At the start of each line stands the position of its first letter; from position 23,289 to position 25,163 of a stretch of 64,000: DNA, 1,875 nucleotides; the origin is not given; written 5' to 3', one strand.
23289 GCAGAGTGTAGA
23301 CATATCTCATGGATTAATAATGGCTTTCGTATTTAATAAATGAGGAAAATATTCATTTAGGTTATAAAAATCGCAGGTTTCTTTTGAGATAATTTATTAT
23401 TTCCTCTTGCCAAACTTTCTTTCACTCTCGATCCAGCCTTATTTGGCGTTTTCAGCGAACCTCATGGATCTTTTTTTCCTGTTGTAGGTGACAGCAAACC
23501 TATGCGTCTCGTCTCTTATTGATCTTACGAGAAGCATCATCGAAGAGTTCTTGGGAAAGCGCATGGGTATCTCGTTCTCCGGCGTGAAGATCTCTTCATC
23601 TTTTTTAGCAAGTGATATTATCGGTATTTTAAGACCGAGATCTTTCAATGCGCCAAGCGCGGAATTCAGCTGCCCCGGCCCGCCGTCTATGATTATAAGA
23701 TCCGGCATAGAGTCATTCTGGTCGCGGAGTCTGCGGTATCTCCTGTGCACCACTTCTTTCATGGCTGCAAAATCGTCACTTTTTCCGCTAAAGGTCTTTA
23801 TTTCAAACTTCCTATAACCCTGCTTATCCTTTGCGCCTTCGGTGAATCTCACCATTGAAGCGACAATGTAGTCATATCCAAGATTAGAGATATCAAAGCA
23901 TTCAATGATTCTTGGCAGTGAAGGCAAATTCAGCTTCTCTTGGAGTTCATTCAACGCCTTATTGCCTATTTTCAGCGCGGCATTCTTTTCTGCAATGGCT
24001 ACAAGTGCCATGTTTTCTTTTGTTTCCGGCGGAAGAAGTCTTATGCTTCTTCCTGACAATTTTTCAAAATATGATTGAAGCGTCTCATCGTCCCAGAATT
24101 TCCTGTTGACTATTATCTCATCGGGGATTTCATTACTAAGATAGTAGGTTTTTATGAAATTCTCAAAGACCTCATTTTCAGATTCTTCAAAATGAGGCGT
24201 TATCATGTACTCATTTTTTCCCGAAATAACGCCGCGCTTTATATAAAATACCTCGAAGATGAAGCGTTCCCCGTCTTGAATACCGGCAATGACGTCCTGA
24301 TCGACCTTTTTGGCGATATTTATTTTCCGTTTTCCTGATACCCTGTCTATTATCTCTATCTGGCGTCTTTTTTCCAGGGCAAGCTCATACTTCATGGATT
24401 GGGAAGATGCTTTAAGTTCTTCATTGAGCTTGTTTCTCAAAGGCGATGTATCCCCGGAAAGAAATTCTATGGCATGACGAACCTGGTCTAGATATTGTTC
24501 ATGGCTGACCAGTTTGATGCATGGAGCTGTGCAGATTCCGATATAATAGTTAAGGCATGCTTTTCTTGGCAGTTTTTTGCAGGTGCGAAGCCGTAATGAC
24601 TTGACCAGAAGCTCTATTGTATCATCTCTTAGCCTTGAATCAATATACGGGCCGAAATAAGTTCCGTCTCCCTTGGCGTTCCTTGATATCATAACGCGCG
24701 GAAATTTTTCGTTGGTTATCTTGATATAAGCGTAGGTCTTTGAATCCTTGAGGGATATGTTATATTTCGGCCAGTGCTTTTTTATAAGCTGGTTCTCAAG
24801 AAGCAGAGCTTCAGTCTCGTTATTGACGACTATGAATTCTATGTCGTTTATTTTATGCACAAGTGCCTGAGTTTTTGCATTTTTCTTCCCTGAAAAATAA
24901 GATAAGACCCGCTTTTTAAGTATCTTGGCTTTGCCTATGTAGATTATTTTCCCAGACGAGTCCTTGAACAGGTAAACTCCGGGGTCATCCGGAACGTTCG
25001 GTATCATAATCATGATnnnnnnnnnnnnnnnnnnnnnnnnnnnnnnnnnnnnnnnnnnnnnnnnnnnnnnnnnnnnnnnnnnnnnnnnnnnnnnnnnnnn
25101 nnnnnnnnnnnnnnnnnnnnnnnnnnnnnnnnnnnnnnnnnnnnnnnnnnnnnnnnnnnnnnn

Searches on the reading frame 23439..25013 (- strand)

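Call 91: search_protein_families(library=pfam, proteins=[window:23439-25013:-], max_evalue=0.01)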
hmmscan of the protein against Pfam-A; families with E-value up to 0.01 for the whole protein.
window:23439-25013:- (524 aa): 4 families
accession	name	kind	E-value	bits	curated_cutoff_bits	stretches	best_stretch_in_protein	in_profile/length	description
PF08459.17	UvrC_RNaseH_dom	-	6.7e-51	172.7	22.3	1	358-508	1-159/159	UvrC RNAse H endonuclease domain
PF22920.2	UvrC_RNaseH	-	2.6e-23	82.6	24.3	1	238-350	1-114/116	UvrC Ribonuclease H-like domain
PF01541.30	GIY-YIG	-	1.7e-10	41.5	22.6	1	12-85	3-78/78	GIY-YIG catalytic domain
PF24348.1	DUF7508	-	0.0047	17.5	26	0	4-38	15-48/79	Domain of unknown function (DUF7508)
